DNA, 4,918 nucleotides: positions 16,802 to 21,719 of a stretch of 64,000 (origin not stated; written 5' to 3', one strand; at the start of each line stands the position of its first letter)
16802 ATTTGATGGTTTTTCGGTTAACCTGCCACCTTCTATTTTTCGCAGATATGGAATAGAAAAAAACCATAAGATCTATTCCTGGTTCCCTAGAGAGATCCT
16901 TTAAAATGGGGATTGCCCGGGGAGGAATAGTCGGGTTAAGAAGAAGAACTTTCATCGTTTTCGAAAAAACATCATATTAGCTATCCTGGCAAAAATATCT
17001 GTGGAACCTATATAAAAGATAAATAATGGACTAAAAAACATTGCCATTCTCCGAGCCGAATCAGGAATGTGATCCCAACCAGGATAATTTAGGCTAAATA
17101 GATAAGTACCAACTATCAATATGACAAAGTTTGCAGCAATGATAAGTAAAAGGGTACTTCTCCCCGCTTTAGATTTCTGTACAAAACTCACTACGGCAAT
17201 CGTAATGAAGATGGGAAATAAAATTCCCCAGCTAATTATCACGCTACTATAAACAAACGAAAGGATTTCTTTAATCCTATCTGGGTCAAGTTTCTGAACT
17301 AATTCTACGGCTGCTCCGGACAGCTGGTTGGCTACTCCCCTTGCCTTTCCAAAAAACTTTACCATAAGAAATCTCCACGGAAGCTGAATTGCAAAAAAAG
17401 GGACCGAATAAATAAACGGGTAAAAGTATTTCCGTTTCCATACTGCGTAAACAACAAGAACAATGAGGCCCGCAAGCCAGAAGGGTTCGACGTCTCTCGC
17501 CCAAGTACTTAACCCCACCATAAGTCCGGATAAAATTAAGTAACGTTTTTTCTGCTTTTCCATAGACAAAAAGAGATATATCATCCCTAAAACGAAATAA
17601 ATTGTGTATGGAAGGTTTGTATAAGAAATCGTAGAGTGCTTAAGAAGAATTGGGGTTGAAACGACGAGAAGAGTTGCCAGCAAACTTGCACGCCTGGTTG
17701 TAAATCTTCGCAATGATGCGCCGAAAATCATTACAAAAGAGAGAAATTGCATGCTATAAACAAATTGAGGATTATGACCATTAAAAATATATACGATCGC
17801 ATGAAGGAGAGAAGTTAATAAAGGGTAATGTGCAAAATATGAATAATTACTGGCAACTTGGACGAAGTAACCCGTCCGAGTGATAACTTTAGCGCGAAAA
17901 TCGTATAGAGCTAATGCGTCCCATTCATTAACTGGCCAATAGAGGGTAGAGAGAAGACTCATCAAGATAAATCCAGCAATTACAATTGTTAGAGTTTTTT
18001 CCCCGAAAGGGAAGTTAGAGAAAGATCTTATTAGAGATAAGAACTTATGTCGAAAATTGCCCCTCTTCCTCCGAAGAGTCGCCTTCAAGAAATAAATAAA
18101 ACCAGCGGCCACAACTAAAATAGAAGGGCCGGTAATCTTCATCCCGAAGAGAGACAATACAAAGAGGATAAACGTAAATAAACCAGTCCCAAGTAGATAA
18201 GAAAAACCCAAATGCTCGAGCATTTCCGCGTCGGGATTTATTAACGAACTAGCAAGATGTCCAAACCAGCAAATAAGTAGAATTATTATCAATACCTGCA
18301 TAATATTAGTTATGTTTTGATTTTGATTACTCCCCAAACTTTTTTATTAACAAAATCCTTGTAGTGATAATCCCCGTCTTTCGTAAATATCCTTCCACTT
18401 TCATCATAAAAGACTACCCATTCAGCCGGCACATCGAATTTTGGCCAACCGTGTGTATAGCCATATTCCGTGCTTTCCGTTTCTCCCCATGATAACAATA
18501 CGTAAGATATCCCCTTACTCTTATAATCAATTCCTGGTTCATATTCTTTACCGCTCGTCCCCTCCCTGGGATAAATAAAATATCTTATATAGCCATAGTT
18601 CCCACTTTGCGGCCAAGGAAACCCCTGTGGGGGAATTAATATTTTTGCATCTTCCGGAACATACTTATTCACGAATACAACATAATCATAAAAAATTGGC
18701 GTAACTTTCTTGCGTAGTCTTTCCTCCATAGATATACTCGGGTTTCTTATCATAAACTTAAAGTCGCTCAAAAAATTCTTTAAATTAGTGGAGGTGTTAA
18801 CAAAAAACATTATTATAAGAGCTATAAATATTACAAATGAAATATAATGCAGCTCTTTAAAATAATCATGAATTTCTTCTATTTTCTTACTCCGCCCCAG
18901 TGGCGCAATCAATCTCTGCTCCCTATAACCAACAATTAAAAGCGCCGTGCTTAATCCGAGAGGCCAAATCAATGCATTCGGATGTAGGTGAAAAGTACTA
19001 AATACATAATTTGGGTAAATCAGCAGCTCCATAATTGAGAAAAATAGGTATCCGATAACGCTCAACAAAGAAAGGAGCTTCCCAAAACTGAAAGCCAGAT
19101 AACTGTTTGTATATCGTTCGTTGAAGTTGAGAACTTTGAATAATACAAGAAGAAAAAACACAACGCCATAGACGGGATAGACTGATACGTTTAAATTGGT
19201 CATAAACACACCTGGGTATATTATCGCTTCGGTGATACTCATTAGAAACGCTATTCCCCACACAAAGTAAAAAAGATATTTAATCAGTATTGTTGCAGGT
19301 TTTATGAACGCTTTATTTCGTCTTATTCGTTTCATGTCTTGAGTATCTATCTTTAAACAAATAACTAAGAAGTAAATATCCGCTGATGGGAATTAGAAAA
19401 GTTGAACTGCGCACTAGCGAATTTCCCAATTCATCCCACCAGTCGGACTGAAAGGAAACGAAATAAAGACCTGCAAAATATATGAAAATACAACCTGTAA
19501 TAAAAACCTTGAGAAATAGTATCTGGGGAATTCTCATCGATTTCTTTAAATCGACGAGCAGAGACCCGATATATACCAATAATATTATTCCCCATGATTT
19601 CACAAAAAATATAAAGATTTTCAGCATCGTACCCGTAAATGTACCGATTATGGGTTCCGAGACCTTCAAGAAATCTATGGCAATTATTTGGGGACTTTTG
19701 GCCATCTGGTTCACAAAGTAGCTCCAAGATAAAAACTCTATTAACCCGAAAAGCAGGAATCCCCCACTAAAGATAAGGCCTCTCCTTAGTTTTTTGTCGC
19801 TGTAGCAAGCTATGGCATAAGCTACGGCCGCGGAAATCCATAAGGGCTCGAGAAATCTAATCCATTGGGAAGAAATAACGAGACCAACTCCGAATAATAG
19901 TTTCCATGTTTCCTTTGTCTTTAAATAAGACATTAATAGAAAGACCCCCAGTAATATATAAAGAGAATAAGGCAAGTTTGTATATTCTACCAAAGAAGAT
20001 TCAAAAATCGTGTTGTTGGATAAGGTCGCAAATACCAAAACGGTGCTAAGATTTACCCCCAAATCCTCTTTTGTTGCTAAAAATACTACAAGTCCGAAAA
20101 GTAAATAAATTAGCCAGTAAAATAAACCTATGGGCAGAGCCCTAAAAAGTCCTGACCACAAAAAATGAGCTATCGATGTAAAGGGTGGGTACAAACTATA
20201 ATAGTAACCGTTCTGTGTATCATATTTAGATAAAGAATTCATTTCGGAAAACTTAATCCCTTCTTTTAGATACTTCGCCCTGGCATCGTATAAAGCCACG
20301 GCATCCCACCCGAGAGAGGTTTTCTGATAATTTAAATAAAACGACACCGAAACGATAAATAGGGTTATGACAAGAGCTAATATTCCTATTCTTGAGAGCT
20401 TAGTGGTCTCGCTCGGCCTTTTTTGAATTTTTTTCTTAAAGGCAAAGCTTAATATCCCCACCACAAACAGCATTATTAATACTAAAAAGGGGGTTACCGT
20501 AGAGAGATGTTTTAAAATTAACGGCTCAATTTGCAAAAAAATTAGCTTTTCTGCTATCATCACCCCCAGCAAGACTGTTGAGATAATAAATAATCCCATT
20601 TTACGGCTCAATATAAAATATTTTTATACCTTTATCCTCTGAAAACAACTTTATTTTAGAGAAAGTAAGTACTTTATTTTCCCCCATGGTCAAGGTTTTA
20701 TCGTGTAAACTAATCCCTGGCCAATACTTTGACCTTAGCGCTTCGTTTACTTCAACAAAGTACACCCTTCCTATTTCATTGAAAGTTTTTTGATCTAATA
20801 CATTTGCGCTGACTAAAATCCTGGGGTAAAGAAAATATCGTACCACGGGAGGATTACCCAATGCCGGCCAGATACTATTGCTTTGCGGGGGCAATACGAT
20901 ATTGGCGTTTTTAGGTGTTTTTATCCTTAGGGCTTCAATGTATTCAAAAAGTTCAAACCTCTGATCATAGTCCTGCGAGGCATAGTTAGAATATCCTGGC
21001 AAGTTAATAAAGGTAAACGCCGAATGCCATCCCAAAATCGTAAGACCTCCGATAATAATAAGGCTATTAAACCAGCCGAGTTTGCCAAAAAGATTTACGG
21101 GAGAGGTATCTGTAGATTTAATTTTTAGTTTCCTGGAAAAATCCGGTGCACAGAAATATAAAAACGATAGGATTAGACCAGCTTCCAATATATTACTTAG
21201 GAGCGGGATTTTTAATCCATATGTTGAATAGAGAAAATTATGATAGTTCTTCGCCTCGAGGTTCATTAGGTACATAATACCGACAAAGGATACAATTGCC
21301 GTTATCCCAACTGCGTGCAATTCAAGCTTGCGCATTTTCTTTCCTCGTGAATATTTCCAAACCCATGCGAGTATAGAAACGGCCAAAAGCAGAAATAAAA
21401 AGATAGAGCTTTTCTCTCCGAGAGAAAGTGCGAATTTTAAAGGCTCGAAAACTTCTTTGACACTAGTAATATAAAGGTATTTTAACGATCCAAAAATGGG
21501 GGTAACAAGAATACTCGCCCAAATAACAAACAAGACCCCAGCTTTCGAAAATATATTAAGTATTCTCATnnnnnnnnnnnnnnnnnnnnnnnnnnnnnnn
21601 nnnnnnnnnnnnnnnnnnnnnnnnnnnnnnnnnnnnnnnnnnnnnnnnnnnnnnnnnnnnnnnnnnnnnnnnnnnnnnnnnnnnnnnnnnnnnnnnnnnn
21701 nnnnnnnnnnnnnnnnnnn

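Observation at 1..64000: One locus, at least 55 glycan-related genes, about 20 GT-C-like proteins, and no recognisable initiating phosphoglycosyltransferase, Wzy, Wzz or ABC exporter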

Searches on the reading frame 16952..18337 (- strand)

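Call 6: search_protein_families(library=pfam, proteins=[window:16952-18337:-], max_evalue=0.01)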
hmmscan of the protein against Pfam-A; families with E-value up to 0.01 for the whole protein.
window:16952-18337:- (461 aa): 1 family
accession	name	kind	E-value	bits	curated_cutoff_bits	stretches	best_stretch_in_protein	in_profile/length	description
PF13231.12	PMT_2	-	6e-06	27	26.1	1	189-304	20-137/160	Dolichyl-phosphate-mannose-protein mannosyltransferase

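Call 78: search_protein_families(library=ncbifam, proteins=[window:16952-18337:-], max_evalue=0.01)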
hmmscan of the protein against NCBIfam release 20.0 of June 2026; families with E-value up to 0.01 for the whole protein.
window:16952-18337:- (461 aa): 0 families

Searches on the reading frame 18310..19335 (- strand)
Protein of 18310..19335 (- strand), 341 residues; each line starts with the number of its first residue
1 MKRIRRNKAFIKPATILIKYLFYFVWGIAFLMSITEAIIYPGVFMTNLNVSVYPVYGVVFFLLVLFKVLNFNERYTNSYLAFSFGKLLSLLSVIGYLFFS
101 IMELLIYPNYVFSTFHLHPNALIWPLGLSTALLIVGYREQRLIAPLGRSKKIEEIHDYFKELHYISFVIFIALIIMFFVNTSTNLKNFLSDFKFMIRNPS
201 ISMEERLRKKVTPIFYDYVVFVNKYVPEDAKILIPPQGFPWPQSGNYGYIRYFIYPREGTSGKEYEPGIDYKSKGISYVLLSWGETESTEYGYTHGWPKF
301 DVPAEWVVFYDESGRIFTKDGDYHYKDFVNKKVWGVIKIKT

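Call 6: search_protein_families(library=pfam, proteins=[window:18310-19335:-], max_evalue=0.01)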
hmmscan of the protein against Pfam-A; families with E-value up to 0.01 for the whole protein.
window:18310-19335:- (341 aa): 0 families

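Call 20: search_protein_families(library=ncbifam, proteins=[window:18310-19335:-], max_evalue=0.1)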
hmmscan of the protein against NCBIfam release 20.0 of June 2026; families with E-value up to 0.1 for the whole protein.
window:18310-19335:- (341 aa): 0 families

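Call 49: search_solved_structures(query=window:18310-19335:-, max_evalue=10)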
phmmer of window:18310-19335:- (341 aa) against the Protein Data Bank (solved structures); distinct sequences matched with E-value up to 10: 2.
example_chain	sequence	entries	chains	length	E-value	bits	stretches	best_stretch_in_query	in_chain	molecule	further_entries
7wfe_B5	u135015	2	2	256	0.044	16.3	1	53-184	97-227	Photosystem I chlorophyll a/b-binding protein 5, chloroplastic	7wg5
5i5h_A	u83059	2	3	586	9.3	8.6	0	85-128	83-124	Inner membrane protein YejM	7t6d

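Call 84: search_protein_families(library=pfam, proteins=[window:18310-19335:-], max_evalue=5)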
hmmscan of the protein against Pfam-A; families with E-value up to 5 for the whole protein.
window:18310-19335:- (341 aa): 0 families

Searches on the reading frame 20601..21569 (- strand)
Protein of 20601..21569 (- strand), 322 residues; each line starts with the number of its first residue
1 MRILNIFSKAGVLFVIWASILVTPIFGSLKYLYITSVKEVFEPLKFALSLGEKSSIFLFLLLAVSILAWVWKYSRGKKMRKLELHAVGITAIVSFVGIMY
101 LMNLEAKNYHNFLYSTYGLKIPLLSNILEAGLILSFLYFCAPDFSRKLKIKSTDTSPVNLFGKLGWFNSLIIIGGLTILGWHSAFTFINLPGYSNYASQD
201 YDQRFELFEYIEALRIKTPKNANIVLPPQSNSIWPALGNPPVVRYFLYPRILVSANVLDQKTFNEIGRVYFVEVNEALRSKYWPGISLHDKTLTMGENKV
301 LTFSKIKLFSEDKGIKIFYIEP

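Call 7: search_protein_families(library=pfam, proteins=[window:20601-21569:-], max_evalue=0.01)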
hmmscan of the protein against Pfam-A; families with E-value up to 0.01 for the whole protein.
window:20601-21569:- (322 aa): 0 families

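Call 20: search_protein_families(library=ncbifam, proteins=[window:20601-21569:-], max_evalue=0.1)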
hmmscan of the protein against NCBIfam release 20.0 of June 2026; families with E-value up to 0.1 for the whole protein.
window:20601-21569:- (322 aa): 0 families

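Call 84: search_protein_families(library=pfam, proteins=[window:20601-21569:-], max_evalue=5)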
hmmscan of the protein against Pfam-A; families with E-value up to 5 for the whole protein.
window:20601-21569:- (322 aa): 2 families
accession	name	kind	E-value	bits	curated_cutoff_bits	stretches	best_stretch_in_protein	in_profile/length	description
PF14018.11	DUF4234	-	0.033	14.7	25.3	1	53-80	45-69/70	Domain of unknown function (DUF4234)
PF12725.13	DUF3810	-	0.87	9.3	28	1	46-120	20-95/311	Protein of unknown function (DUF3810)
